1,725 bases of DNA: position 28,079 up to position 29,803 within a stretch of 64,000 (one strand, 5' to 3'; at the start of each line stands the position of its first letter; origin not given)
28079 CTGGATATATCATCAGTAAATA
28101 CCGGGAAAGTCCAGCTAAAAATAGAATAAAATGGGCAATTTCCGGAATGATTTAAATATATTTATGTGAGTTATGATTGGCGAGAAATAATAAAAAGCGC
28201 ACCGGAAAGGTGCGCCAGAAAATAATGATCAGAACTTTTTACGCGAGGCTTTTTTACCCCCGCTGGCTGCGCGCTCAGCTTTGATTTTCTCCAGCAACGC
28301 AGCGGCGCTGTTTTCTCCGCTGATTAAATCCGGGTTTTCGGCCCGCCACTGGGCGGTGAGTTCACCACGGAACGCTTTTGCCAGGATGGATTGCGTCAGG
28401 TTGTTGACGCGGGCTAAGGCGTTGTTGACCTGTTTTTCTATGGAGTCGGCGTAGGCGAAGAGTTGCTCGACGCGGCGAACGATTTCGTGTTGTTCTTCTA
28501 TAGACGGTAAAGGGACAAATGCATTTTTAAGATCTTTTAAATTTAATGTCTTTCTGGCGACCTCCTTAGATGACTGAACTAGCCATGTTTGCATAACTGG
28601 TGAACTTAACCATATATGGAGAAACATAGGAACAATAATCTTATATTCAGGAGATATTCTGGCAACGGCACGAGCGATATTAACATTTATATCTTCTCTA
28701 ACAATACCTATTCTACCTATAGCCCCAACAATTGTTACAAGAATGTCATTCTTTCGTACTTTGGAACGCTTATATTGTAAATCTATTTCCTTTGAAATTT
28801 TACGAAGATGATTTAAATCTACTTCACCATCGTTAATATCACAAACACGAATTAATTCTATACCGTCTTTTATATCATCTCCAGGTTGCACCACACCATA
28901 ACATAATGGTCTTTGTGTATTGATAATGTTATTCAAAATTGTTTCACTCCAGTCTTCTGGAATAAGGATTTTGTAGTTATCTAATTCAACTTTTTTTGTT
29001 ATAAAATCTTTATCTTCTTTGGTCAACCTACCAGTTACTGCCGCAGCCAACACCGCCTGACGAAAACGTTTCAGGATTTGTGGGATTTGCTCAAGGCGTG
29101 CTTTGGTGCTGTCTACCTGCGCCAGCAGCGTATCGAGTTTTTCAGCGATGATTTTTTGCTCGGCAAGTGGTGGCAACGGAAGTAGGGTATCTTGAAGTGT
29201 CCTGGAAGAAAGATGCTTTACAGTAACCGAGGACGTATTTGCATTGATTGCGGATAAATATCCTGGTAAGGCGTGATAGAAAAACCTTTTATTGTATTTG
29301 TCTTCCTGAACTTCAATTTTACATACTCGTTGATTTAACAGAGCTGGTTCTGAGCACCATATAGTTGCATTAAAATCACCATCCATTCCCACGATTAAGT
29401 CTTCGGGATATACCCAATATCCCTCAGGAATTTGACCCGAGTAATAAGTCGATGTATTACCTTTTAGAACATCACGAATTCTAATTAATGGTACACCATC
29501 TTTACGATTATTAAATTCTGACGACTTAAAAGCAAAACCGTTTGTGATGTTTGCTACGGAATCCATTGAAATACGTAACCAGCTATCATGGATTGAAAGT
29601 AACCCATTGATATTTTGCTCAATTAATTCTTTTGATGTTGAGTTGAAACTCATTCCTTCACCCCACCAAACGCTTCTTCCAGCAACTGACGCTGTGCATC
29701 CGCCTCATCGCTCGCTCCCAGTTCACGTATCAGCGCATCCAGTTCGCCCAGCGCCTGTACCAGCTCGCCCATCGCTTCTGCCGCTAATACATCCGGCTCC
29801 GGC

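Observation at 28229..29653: hsdS is a 474-aa allele with mosaic base composition, implying a recognition specificity different from EcoKI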

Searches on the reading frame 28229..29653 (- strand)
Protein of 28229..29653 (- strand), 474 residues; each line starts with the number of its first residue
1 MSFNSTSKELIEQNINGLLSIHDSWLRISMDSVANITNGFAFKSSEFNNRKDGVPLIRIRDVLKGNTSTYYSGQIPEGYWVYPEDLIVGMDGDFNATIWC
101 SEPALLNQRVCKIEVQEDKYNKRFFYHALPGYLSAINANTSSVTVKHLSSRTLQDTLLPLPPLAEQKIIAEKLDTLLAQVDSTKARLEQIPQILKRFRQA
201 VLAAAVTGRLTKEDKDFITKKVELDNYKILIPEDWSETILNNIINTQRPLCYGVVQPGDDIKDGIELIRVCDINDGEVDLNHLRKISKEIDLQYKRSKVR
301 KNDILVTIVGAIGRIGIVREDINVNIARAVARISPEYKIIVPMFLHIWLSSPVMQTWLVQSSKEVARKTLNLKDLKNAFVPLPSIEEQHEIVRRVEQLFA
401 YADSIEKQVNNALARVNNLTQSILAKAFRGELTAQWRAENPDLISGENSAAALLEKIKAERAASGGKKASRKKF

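Call 6: search_protein_families(library=pfam, proteins=[window:28229-29653:-])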
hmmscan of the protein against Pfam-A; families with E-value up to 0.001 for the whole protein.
window:28229-29653:- (474 aa): 1 family
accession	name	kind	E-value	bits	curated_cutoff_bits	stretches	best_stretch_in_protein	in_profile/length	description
PF01420.25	Methylase_S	-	7e-34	117.9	22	2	27-191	6-167/168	Type I restriction modification DNA specificity domain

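Call 11: list_cluster_members(proteins=[window:28232-29653:-])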
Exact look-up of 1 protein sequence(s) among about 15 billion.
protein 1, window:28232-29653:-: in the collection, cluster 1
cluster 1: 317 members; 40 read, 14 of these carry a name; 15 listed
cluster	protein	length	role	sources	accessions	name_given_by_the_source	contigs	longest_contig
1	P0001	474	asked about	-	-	TPA: restriction endonuclease subunit S [Escherichia coli] | type I restriction enzyme S subunit | Type I restriction enzyme EcoBI specificity subunit n=28 Tax=Gammaproteobacteria ...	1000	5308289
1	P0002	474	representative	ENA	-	-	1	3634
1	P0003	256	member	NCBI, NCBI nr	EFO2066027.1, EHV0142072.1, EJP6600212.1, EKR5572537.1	TPA: restriction endonuclease subunit S, partial [Escherichia coli] | restriction endonuclease subunit S [Escherichia coli O8]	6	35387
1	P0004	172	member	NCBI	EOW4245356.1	restriction endonuclease subunit S, partial [Escherichia coli]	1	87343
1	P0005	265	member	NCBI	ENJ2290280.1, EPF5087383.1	restriction endonuclease subunit S, partial [Escherichia coli]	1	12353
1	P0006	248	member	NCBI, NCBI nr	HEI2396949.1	TPA: restriction endonuclease subunit S, partial [Escherichia coli] | restriction endonuclease subunit S [Escherichia coli]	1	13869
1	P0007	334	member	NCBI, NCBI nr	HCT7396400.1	TPA: restriction endonuclease subunit S, partial [Escherichia coli] | restriction endonuclease subunit S [Escherichia coli]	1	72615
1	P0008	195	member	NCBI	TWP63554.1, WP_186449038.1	restriction endonuclease subunit S, partial [Escherichia coli]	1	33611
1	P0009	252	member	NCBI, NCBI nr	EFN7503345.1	restriction endonuclease subunit S, partial [Escherichia coli] | restriction endonuclease subunit S [Escherichia coli]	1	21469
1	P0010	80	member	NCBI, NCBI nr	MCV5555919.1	restriction endonuclease subunit S, partial [Escherichia coli] | restriction endonuclease subunit S [Escherichia coli]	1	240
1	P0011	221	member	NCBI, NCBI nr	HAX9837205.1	TPA: restriction endonuclease subunit S, partial [Escherichia coli] | restriction endonuclease subunit S [Escherichia coli]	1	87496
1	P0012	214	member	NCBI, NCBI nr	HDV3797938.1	TPA: restriction endonuclease subunit S, partial [Escherichia coli] | restriction endonuclease subunit S [Escherichia coli]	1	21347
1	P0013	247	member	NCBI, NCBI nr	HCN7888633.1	TPA: restriction endonuclease subunit S, partial [Escherichia coli] | restriction endonuclease subunit S [Escherichia coli]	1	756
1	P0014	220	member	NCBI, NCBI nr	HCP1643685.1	TPA: restriction endonuclease subunit S, partial [Escherichia coli] | restriction endonuclease subunit S [Escherichia coli]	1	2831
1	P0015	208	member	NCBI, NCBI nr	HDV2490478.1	TPA: restriction endonuclease subunit S, partial [Escherichia coli] | restriction endonuclease subunit S [Escherichia coli]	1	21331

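Call 25: search_protein_families(library=padloc, proteins=[window:28229-29653:-])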
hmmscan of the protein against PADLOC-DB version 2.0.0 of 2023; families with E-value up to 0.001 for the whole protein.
window:28229-29653:- (474 aa): 126 families (the best 25 are shown)
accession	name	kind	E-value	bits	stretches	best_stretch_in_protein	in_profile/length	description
PDLC03189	Specificity_I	-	1.1e-204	678.6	1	16-473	5-458/459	Type I specificity subunit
PDLC03169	Specificity_I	-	3.4e-143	476.3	1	20-473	5-460/461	Type I specificity subunit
PDLC03107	Specificity_I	-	5.5e-67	224.5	1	24-432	2-392/392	Type I specificity subunit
PDLC03162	Specificity_I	-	2.1e-66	222.5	1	21-444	4-426/431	Type I specificity subunit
PDLC03127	Specificity_I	-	8.1e-55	184.6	1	139-473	138-486/571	Type I specificity subunit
PDLC04137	mad5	-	8.6e-53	177.9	1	27-421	5-391/392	mads_5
PDLC03079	Specificity_I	-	8.2e-52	174.9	1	23-432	28-447/470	Type I specificity subunit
PDLC03150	Specificity_I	-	9.5e-52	174.3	1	68-472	87-472/475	Type I specificity subunit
PDLC03173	Specificity_I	-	5.9e-46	155.6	2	22-210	270-455/463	Type I specificity subunit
PDLC03179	Specificity_I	-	6.2e-46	155.5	2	225-427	384-587/589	Type I specificity subunit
PDLC03105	Specificity_I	-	7.5e-44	148.9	2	231-418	234-421/448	Type I specificity subunit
PDLC03196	Specificity_I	-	6.6e-43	144.9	2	228-432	378-590/792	Type I specificity subunit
PDLC03091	Specificity_I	-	7.1e-43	145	1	35-398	12-397/442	Type I specificity subunit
PDLC03098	Specificity_I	-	3.2e-41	140.1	2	117-391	131-399/443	Type I specificity subunit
PDLC03062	Specificity_I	-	7.7e-41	138.5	2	22-202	12-175/375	Type I specificity subunit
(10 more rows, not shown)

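Call 26: search_solved_structures(query=window:28232-29653:-, max_evalue=0.00001)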
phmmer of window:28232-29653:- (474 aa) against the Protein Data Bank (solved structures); distinct sequences matched with E-value up to 0.00001: 5.
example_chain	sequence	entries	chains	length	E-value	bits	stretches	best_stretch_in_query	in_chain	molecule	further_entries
2y7c_A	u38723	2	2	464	3e-88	299.7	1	22-473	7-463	TYPE-1 RESTRICTION ENZYME ECOKI SPECIFICITY PROTEIN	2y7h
1yf2_A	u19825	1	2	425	1.3e-15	60.2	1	231-427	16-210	Type I restriction-modification enzyme, S subunit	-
5ybb_D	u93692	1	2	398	1.9e-14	56.4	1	297-432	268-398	Restriction endonuclease S subunits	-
3okg_A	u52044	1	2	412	2.3e-14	56.2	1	297-432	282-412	Restriction endonuclease S subunits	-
7vru_C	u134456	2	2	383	2.3e-06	29.8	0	267-399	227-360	Site-specific DNA recognition subunit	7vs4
